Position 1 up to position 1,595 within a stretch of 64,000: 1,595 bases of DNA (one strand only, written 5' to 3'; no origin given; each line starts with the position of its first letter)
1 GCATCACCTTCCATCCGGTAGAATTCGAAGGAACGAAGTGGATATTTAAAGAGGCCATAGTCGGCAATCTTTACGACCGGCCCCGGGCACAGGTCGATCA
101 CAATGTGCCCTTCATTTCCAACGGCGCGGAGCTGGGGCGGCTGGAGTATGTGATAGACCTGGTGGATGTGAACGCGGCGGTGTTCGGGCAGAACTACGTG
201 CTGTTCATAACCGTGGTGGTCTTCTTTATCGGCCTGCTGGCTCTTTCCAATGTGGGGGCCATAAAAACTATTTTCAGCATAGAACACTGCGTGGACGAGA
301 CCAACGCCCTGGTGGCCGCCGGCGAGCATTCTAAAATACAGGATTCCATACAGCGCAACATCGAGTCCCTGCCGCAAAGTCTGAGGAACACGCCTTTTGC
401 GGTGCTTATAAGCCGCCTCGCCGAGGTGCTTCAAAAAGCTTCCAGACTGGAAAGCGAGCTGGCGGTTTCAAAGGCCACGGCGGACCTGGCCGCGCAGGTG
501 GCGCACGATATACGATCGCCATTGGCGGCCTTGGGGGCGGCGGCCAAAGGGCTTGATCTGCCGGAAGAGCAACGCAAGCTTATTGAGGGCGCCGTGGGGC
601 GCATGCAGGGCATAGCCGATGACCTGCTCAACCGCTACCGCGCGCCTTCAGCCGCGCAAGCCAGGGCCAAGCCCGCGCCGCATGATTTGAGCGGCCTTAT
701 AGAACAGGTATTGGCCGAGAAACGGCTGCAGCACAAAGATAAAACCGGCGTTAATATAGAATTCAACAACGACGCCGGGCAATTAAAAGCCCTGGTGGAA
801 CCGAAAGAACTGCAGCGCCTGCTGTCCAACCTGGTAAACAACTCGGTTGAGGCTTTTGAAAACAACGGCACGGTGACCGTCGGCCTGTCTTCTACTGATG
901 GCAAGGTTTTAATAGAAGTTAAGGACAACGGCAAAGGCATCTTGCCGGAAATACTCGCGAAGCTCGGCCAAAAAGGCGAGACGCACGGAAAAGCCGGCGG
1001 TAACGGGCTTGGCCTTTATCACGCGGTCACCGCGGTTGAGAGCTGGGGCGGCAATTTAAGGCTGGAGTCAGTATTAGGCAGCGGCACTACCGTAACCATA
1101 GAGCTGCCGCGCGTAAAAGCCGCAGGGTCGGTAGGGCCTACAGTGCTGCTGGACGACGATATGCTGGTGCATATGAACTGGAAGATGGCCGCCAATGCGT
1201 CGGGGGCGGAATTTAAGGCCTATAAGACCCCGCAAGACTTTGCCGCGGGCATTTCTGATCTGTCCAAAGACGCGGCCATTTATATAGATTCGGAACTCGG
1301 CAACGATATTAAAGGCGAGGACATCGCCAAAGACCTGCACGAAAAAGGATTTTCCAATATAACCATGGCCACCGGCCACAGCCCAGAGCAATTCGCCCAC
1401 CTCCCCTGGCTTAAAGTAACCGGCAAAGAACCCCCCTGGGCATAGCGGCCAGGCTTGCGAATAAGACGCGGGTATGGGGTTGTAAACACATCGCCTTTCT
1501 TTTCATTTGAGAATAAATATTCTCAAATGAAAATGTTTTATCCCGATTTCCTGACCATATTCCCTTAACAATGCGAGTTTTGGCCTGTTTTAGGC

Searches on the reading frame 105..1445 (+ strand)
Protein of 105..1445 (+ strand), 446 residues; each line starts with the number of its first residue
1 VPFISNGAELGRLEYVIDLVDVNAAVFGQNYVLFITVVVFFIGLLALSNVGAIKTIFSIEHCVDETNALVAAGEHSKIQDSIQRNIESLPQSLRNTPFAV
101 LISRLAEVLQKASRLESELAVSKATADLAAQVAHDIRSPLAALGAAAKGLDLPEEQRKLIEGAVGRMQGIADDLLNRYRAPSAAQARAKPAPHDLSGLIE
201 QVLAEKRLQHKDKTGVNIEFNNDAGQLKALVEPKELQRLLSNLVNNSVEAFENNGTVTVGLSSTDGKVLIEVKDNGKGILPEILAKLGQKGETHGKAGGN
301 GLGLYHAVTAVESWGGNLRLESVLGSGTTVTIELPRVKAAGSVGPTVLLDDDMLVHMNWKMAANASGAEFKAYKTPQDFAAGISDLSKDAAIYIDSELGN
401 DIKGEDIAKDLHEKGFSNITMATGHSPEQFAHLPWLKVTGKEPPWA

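Call 12: search_protein_families(library=pfam, proteins=[window:105-1445:+], max_evalue=0.01)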
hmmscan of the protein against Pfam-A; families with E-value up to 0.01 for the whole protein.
window:105-1445:+ (446 aa): 4 families
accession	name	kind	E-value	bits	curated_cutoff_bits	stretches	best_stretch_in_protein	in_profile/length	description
PF02518.31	HATPase_c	-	4.7e-22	79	26.4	1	233-336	3-109/111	Histidine kinase-, DNA gyrase B-, and HSP90-like ATPase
PF00512.31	HisKA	-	2.4e-07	31.1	26.9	1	127-179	4-62/66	His Kinase A (phospho-acceptor) domain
PF14501.12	HATPase_c_5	-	0.00014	22.2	22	1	233-321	3-89/102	GHKL domain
PF13581.12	HATPase_c_2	-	0.00024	21.6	27.4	1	245-308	45-108/127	Histidine kinase-like ATPase domain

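Call 30: search_protein_families(library=ncbifam, proteins=[window:105-1445:+], max_evalue=0.01)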
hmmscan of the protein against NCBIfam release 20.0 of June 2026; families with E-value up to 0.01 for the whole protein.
window:105-1445:+ (446 aa): 78 families (the best 25 are shown)
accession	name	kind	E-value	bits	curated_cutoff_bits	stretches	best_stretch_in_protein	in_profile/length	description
NF008468.0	PRK11360.1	equivalog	2.5e-27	95.5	646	1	125-338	396-610/616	two-component system sensor histidine kinase AtoS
NF007688.0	PRK10364.1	equivalog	4.2e-23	81.8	479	1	124-336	239-451/460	two-component system sensor histidine kinase ZraS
TIGR02966.1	phoR_proteo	equivalog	2.4e-22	79.4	334.2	1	123-333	112-332/333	phosphate regulon sensor histidine kinase PhoR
TIGR02916.1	PEP_his_kin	equivalog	2.4e-22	79.3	300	1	160-335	517-679/679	XrtA/PEP-CTERM system histidine kinase PrsK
NF008312.0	PRK11100.1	equivalog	6.7e-21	74.7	356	1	83-336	214-474/477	two-component system sensor histidine kinase CreC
NF041735.1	hist_kin_RppB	equivalog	5.7e-20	71.5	400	1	128-335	219-438/438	two-component system sensor histidine kinase RppB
NF010411.0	PRK13837.1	equivalog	1.5e-18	66.2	647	1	161-338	493-677/828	two-component system VirA-like sensor kinase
NF040691.1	MtrAB_MtrB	equivalog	3e-18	66.1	450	1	105-340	253-496/507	MtrAB system histidine kinase MtrB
NF047874.1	MASE3_PAS_HK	subfamily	2.2e-17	63.1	560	1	208-336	492-625/655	MASE3 domain-containing sensor histidine kinase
NF046044.1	PnpS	equivalog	2.9e-17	62.7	400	1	123-335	168-390/390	two-component system histidine kinase PnpS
NF033092.0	HK_WalK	equivalog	1.5e-16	60.1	725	1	128-335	375-593/594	cell wall metabolism sensor histidine kinase WalK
NF053867.1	SprKinKinDBac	equivalog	2.1e-16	59.4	775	1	114-336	275-497/500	sporulation kinase KinD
TIGR02956.1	TMAO_torS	equivalog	2.2e-16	59.2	676.5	1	76-338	412-684/967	TMAO reductase system sensor histidine kinase/response regulator TorS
NF012163.2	BaeS_SmeS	equivalog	4e-16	59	500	1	16-335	150-457/457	sensor histidine kinase efflux regulator BaeS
NF045595.1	HK_scytonemin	equivalog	9.1e-16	57.4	865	1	158-337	457-636/637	scytonemin biosynthesis sensor histidine kinase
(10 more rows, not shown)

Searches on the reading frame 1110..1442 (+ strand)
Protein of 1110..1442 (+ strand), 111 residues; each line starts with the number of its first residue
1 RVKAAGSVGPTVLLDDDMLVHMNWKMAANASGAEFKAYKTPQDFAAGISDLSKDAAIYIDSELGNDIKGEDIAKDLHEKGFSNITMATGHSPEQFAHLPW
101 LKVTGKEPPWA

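Call 56: search_solved_structures(query=window:1110-1442:+, max_evalue=10)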
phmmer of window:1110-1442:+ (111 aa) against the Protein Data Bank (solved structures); distinct sequences matched with E-value up to 10: 3.
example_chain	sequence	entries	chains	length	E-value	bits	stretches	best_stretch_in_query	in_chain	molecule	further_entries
3dak_A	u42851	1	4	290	0.36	14.3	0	43-89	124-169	Serine/threonine-protein kinase OSR1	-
2vwi_A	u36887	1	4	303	0.4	14.2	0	43-89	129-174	SERINE/THREONINE-PROTEIN KINASE OSR1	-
5dbx_A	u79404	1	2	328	1.4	12.4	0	60-94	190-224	STE20/SPS1-related proline-alanine-rich protein kinase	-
